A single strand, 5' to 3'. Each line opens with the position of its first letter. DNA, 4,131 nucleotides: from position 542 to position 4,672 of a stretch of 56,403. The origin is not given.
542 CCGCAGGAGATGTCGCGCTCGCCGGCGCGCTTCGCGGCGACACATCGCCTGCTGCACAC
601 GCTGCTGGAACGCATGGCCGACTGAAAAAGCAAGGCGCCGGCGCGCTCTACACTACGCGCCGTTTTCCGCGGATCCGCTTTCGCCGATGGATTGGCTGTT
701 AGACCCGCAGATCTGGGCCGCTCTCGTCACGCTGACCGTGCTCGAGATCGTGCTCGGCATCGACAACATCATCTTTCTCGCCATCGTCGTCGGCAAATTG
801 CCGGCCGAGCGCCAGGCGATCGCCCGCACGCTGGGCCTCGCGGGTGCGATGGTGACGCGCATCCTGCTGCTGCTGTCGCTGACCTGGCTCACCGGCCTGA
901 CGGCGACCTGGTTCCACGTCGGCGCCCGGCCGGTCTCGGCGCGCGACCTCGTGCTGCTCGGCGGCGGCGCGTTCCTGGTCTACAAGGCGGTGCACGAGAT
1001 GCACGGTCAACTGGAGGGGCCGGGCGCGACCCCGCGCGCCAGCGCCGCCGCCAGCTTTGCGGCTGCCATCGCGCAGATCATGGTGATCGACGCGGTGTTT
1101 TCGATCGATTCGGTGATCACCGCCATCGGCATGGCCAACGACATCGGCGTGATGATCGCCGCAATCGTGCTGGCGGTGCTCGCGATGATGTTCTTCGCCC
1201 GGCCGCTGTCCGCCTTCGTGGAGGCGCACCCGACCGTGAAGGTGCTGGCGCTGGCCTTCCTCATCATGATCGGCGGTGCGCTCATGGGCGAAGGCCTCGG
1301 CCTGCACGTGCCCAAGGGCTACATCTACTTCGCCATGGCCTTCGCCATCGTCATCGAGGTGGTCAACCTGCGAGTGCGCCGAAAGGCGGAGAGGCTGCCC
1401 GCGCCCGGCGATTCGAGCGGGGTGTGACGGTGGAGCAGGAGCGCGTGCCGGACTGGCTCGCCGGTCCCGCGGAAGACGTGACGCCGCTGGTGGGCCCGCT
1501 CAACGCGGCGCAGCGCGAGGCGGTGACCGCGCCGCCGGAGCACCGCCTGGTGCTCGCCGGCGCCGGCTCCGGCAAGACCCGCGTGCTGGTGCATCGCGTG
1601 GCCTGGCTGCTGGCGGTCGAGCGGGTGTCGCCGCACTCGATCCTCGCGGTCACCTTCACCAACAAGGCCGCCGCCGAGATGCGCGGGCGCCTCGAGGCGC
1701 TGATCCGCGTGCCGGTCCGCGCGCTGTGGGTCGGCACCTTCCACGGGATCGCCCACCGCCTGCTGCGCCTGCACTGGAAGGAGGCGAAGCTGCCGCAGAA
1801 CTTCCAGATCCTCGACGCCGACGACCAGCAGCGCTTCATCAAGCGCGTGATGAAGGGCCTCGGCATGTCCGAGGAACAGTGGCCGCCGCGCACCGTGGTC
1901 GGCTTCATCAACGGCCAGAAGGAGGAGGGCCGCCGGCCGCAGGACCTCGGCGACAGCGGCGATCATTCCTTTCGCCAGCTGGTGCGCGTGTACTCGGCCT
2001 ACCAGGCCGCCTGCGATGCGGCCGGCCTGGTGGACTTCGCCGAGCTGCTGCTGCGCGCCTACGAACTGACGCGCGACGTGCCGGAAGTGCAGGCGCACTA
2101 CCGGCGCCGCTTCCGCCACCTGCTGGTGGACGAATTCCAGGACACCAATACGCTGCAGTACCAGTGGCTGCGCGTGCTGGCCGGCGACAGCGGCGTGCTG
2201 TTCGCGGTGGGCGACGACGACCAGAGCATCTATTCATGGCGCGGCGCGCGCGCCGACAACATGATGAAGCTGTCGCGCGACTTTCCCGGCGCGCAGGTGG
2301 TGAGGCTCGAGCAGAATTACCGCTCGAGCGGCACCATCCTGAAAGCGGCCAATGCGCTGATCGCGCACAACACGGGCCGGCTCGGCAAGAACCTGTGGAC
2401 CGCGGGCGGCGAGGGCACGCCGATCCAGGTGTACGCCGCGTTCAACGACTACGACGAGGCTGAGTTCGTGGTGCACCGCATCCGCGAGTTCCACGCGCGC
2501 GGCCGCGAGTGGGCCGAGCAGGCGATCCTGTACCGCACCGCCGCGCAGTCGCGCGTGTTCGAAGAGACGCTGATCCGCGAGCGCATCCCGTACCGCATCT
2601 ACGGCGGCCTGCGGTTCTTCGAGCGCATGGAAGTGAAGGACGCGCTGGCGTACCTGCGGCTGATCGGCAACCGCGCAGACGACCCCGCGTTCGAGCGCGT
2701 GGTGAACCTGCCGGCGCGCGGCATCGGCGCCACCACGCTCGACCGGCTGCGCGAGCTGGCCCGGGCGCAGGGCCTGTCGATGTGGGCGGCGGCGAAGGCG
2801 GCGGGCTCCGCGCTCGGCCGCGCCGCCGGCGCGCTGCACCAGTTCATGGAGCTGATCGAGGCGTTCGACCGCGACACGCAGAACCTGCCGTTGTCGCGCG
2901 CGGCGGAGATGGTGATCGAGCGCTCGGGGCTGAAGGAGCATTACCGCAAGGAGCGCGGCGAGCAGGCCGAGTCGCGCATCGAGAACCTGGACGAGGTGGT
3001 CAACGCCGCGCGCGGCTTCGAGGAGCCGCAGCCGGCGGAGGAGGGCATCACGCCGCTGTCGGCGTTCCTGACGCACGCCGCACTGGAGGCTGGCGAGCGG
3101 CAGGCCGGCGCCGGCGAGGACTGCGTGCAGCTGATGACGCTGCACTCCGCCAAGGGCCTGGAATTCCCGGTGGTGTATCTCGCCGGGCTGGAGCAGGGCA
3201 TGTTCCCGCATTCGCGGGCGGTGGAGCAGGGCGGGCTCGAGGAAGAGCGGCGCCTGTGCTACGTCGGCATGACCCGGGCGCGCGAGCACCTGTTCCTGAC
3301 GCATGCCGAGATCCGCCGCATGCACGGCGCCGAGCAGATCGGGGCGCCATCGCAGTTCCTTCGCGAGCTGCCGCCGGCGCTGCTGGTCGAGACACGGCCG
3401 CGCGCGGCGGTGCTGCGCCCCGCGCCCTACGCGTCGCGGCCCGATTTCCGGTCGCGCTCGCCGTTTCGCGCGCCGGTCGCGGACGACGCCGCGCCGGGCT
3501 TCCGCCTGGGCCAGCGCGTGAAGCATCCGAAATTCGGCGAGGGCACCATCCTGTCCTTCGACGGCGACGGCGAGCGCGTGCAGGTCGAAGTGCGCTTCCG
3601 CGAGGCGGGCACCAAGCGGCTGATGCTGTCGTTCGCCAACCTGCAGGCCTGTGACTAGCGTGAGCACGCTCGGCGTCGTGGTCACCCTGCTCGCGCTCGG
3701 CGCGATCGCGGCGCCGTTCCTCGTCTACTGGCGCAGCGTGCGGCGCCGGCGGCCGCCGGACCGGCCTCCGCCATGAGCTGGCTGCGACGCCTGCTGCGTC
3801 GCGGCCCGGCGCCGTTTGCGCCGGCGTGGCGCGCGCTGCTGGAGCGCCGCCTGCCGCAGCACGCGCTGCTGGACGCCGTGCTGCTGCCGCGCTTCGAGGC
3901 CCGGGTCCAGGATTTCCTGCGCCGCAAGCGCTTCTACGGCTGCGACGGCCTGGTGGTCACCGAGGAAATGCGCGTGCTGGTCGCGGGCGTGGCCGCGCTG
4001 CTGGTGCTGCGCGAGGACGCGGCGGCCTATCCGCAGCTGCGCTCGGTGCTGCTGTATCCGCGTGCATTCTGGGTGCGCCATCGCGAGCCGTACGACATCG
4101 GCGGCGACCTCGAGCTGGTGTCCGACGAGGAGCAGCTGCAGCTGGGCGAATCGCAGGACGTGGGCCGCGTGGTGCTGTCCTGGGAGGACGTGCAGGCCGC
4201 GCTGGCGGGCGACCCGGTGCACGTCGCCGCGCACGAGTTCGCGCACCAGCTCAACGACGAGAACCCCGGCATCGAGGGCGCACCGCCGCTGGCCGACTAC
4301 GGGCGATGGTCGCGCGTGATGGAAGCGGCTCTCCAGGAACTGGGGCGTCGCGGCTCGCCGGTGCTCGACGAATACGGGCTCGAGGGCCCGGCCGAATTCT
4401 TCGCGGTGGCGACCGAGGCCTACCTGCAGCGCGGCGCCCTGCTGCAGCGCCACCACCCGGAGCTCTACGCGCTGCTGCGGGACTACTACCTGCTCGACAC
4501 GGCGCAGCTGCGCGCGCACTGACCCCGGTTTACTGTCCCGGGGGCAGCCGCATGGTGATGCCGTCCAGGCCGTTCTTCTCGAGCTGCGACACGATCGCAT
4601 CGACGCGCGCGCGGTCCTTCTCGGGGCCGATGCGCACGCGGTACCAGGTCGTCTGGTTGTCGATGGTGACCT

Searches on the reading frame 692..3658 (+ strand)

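Call 62: search_protein_families(library=pfam, proteins=[window:692-3658:+], max_evalue=0.0001)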
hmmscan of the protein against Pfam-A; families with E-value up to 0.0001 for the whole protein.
window:692-3658:+ (988 aa): 6 families
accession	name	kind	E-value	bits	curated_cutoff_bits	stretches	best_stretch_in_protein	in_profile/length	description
PF00580.27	UvrD-helicase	-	2.1e-83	280.6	23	1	270-532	1-271/271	UvrD/REP helicase N-terminal domain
PF13361.12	UvrD_C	-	5.8e-77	259.9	25.6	1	537-872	1-348/350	UvrD-like helicase C-terminal domain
PF13245.12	AAA_19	-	2.6e-22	79.9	25.1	1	274-515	1-132/134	AAA domain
PF21196.3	PcrA_UvrD_tudor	-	3.8e-10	39.9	23.9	1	940-982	2-44/48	PcrA/UvrD tudor domain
PF13538.12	UvrD_C_2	-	2.6e-09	37.3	27.4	1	814-869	4-51/52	UvrD-like helicase C-terminal domain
PF13604.12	AAA_30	-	1.5e-05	25.3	27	0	270-334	2-66/191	AAA domain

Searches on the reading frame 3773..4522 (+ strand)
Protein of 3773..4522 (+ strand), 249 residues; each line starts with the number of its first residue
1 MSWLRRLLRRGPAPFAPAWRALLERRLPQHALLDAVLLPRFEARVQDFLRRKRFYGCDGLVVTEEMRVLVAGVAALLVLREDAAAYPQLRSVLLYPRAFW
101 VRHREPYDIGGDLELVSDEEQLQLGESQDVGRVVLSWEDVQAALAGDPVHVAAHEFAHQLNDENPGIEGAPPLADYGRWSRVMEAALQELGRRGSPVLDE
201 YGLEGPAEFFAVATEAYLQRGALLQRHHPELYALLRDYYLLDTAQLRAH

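Call 62: search_protein_families(library=pfam, proteins=[window:3773-4522:+], max_evalue=0.0001)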
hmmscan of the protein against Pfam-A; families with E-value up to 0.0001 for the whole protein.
window:3773-4522:+ (249 aa): 1 family
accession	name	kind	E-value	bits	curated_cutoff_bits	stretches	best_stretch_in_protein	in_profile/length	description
PF06167.18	Peptidase_M90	-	2.4e-60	204.6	26.2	1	11-239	11-242/243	Glucose-regulated metallo-peptidase M90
